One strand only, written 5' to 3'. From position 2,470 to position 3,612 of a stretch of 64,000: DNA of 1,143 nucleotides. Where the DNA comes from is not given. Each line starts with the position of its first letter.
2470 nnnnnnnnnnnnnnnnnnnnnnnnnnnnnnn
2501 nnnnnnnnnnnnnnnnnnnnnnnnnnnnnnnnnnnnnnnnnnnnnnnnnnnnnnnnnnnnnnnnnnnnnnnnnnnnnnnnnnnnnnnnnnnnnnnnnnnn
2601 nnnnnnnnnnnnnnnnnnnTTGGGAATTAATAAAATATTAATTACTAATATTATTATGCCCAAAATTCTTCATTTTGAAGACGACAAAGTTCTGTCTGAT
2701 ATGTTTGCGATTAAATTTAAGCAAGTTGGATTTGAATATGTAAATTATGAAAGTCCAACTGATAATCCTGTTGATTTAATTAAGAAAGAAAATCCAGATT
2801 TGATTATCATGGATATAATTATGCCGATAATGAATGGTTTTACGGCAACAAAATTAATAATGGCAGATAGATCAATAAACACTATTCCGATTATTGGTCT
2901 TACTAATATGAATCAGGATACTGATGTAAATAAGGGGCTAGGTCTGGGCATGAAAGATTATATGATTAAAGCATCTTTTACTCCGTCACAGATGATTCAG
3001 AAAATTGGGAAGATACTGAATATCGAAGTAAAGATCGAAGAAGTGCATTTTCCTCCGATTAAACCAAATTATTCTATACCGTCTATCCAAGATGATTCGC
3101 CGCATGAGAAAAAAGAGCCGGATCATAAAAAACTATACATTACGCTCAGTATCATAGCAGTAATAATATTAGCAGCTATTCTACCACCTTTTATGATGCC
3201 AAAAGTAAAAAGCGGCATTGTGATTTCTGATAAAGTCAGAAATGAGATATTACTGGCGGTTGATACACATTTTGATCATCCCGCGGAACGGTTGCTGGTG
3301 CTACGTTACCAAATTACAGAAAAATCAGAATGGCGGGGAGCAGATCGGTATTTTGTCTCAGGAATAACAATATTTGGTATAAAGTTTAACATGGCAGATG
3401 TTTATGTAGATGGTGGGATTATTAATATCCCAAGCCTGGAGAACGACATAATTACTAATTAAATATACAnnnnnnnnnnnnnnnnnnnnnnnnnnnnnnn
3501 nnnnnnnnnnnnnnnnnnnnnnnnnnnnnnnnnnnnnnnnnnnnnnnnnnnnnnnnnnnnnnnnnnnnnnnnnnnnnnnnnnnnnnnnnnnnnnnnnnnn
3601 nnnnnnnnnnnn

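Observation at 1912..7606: Element X: a twice-occurring structured motif with compensatory base changes in its inner hairpin (candidate small RNA or structured mobile repeat)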

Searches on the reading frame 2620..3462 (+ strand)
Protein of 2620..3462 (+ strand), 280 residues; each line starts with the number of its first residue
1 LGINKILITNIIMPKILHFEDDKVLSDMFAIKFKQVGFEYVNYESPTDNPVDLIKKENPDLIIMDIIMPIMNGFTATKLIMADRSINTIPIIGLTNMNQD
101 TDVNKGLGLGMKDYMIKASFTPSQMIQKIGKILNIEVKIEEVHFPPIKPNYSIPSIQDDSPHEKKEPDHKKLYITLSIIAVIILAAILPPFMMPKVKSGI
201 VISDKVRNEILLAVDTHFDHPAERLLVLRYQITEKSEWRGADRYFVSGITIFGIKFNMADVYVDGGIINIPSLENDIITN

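Call 11: search_protein_families(library=pfam, proteins=[window:2620-3462:+], max_evalue=0.01)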
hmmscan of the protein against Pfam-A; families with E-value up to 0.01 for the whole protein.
window:2620-3462:+ (280 aa): 1 family
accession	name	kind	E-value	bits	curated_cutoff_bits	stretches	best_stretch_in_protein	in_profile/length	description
PF00072.30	Response_reg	-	3.6e-15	56.5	30.2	1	17-129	2-110/111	Response regulator receiver domain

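Call 87: search_protein_families(library=padloc, proteins=[window:2620-3462:+], max_evalue=0.1)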
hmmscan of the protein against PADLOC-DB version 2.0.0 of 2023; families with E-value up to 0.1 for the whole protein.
window:2620-3462:+ (280 aa): 0 families
